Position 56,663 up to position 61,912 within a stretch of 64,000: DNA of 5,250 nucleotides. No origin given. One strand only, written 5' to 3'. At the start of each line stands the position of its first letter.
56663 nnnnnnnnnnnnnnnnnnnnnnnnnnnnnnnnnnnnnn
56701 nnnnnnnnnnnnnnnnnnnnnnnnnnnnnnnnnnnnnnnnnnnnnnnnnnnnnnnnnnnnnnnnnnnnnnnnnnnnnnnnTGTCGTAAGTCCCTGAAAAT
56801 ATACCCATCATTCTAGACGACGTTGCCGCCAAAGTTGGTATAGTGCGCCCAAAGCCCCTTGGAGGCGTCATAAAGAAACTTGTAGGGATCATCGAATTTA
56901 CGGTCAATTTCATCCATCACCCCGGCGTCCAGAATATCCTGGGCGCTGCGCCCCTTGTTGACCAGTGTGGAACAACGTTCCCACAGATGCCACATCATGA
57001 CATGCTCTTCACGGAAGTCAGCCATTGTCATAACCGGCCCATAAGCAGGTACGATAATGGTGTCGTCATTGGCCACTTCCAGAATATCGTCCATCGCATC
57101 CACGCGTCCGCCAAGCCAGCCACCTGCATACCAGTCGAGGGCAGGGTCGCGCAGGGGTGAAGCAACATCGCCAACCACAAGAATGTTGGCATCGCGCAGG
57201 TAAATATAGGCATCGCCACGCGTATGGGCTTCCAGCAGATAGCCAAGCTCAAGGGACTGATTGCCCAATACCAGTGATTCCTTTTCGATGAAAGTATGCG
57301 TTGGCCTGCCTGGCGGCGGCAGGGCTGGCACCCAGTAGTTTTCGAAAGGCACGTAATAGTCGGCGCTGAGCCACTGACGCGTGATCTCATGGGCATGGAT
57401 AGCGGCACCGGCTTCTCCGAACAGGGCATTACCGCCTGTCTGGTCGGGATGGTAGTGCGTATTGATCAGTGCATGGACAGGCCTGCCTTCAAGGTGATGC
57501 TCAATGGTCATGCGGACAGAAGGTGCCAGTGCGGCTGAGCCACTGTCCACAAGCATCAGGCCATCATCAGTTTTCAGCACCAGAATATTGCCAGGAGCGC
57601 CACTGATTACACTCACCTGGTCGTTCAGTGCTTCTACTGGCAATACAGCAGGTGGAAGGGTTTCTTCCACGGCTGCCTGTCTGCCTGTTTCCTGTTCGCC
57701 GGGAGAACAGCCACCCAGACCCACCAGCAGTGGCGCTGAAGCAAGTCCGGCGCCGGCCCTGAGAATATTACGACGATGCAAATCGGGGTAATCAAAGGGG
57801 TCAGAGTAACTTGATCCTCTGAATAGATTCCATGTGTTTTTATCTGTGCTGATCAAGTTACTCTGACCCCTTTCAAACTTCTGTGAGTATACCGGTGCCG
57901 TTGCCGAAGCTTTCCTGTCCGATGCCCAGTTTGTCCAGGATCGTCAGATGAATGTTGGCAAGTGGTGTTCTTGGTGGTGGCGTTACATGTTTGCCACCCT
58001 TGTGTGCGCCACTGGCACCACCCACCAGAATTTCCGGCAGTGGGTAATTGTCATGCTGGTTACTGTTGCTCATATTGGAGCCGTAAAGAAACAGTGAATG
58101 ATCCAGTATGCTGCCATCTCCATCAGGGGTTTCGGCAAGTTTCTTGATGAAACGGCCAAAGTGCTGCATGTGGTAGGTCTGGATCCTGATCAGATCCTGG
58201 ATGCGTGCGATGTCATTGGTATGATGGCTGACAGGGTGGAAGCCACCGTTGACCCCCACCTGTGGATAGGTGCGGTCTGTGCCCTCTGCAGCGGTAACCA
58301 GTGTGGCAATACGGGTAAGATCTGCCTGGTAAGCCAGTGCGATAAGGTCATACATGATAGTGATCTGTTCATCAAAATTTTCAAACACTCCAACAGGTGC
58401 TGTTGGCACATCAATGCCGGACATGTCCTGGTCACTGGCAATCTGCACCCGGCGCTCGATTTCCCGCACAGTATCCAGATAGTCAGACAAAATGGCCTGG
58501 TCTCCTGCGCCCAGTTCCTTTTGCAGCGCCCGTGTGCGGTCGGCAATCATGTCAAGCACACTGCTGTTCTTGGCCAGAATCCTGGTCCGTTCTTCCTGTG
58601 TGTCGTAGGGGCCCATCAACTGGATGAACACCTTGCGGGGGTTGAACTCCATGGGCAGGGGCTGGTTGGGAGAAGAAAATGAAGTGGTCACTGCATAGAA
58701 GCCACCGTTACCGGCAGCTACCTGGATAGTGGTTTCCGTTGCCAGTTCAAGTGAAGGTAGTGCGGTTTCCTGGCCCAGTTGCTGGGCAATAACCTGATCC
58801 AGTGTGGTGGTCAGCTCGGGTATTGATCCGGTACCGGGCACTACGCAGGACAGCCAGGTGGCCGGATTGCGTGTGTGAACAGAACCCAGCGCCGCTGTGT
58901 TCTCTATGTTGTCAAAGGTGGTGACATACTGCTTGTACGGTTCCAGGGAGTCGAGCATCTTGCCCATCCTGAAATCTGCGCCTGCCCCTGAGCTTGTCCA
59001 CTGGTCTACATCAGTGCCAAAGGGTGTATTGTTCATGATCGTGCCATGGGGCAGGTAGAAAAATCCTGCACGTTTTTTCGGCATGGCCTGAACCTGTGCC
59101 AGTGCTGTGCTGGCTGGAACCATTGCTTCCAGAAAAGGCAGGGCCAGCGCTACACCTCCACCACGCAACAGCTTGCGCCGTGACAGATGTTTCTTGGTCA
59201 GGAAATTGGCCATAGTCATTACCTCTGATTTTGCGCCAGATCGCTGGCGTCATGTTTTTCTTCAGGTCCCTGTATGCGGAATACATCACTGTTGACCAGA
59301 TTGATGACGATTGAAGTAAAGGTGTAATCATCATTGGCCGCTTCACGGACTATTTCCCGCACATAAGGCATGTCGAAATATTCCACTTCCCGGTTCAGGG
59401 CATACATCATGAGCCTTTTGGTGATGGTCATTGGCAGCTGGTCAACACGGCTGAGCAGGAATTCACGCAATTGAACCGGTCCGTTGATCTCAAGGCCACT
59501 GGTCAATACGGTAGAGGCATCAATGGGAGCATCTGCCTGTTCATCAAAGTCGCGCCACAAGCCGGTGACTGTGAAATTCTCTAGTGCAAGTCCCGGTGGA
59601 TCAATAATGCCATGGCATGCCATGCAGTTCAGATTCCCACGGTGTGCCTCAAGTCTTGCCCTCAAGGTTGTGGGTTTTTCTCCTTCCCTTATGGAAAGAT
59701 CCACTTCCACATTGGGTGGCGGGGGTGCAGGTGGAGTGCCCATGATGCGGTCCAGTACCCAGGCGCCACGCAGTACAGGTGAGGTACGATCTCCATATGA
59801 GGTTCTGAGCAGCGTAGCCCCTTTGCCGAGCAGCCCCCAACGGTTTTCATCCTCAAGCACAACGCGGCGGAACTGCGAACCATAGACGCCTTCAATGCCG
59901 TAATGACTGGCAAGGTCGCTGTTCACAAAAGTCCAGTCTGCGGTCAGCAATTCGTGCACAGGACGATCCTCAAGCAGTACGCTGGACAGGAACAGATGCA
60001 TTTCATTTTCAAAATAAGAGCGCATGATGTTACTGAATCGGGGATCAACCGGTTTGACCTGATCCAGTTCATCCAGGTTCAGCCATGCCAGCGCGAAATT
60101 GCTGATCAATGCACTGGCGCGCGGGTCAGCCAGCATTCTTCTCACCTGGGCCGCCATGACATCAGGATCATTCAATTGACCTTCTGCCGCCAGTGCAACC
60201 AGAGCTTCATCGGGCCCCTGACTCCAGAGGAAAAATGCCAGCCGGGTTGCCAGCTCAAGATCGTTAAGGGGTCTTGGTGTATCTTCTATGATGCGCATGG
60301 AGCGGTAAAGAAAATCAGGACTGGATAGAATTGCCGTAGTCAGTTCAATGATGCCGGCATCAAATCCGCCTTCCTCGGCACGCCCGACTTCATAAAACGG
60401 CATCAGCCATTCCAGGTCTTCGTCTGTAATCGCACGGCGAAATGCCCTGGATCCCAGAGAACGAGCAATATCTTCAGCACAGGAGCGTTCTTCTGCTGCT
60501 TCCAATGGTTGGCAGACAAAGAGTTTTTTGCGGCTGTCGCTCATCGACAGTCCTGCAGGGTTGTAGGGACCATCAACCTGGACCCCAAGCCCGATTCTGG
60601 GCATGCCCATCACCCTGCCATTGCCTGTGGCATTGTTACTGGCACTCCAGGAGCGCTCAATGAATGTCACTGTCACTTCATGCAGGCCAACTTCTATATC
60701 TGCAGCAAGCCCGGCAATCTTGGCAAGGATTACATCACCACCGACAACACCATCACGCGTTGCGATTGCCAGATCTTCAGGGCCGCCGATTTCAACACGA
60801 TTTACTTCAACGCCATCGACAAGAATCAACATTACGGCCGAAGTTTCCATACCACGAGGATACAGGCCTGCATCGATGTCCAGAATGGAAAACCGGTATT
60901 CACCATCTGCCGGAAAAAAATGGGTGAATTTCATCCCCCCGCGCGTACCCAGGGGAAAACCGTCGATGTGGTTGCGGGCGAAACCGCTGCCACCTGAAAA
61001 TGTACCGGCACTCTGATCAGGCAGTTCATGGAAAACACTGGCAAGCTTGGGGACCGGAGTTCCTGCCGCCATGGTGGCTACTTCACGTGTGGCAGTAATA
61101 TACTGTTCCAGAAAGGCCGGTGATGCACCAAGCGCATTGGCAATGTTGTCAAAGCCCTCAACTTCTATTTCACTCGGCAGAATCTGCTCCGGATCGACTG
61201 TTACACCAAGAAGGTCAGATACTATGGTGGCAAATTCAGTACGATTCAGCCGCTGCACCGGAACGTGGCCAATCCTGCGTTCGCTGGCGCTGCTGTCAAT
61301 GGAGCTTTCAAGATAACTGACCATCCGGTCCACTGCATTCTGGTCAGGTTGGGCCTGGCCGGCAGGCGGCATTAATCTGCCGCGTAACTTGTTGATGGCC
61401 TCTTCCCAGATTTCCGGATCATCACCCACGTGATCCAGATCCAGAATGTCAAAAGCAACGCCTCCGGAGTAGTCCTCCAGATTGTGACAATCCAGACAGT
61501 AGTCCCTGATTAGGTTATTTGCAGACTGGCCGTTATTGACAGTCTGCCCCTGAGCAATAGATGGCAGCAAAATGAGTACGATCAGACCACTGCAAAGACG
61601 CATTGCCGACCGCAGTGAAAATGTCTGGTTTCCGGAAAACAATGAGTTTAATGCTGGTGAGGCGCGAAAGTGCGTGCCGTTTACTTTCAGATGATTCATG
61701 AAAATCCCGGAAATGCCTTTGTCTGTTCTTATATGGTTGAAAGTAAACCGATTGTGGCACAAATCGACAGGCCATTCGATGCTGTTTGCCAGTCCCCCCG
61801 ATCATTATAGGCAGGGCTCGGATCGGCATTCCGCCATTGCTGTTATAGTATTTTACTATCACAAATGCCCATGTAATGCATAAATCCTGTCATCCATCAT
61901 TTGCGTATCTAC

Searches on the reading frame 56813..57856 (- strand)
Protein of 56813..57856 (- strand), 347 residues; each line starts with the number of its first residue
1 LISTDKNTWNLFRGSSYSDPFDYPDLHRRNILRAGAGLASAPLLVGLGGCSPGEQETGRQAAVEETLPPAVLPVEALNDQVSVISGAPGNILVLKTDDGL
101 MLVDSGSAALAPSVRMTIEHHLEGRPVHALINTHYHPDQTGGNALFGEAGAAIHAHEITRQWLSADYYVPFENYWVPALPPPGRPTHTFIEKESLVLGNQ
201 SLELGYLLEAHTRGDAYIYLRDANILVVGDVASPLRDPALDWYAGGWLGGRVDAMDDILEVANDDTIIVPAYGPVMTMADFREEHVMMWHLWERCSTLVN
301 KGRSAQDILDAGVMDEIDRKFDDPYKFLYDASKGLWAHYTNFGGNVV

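Call 76: search_protein_families(library=pfam, proteins=[window:56813-57856:-], max_evalue=0.00001)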
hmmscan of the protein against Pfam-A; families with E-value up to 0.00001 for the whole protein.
window:56813-57856:- (347 aa): 1 family
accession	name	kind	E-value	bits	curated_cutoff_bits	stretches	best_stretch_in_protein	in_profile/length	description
PF00753.33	Lactamase_B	-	1.3e-17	64.8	22.7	1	88-247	5-167/196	Metallo-beta-lactamase superfamily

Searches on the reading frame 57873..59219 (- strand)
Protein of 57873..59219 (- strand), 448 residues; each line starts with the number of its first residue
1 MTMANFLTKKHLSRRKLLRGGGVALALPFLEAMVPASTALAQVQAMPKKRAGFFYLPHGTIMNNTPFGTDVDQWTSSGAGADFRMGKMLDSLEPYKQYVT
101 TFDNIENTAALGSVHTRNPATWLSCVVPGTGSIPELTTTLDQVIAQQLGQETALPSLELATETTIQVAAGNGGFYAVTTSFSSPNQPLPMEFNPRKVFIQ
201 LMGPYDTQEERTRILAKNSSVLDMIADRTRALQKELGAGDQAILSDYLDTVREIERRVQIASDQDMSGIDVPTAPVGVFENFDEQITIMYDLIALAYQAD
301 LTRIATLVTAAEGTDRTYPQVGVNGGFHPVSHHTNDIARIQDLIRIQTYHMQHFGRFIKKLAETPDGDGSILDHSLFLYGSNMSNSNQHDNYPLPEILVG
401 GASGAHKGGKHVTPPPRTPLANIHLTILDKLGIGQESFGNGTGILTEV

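Call 77: search_protein_families(library=pfam, proteins=[window:57873-59219:-], max_evalue=0.00001)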
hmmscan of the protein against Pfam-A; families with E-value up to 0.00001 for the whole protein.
window:57873-59219:- (448 aa): 1 family
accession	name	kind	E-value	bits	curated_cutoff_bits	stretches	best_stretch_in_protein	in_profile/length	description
PF07586.16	HXXSHH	-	5.2e-72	243.5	30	1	50-354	1-306/307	Protein of unknown function (DUF1552)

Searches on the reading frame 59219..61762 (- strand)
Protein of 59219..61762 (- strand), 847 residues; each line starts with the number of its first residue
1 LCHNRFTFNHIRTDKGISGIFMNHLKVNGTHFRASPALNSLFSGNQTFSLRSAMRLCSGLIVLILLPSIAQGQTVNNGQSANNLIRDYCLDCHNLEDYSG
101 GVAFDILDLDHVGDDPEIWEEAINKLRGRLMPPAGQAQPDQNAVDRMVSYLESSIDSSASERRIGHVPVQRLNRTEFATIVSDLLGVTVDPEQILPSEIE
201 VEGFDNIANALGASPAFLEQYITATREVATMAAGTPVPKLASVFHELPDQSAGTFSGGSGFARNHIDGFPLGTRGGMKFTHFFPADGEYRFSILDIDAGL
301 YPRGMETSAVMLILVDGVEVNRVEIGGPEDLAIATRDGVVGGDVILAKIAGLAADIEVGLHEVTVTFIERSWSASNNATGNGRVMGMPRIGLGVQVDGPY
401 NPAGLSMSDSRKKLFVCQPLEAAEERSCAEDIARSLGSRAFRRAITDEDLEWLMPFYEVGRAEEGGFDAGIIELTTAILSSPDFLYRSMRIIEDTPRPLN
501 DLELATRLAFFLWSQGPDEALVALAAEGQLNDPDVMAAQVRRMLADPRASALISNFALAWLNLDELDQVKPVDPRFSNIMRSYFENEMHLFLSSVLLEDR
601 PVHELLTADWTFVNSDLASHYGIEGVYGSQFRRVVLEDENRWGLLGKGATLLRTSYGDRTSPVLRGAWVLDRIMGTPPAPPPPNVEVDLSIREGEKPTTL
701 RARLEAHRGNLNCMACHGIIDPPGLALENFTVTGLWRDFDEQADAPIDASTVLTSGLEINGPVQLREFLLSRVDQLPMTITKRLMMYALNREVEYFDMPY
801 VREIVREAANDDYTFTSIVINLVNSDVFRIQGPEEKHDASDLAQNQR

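Call 77: search_protein_families(library=pfam, proteins=[window:59219-61762:-], max_evalue=0.00001)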
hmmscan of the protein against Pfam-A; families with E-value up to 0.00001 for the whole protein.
window:59219-61762:- (847 aa): 6 families
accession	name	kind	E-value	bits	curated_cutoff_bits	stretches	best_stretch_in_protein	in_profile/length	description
PF07631.16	PSD4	-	1.2e-38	133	23.3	1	499-623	1-128/128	Protein of unknown function (DUF1592)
PF07627.16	PSCyt3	-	1.8e-28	99.1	27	1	641-738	1-96/98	Protein of unknown function (DUF1588)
PF07624.16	PSD2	-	4.5e-17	62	25.8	1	756-828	2-74/74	Protein of unknown function (DUF1585)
PF07626.16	PSD3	-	3e-16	60.1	23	1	170-233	1-64/65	Protein of unknown function (DUF1587)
PF07637.16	PSD5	-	2.5e-15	57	34.2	1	428-488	1-61/62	Protein of unknown function (DUF1595)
PF13442.11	Cytochrome_CBB3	-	3.2e-06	27.8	27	0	79-151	4-68/68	Cytochrome C oxidase, cbb3-type, subunit III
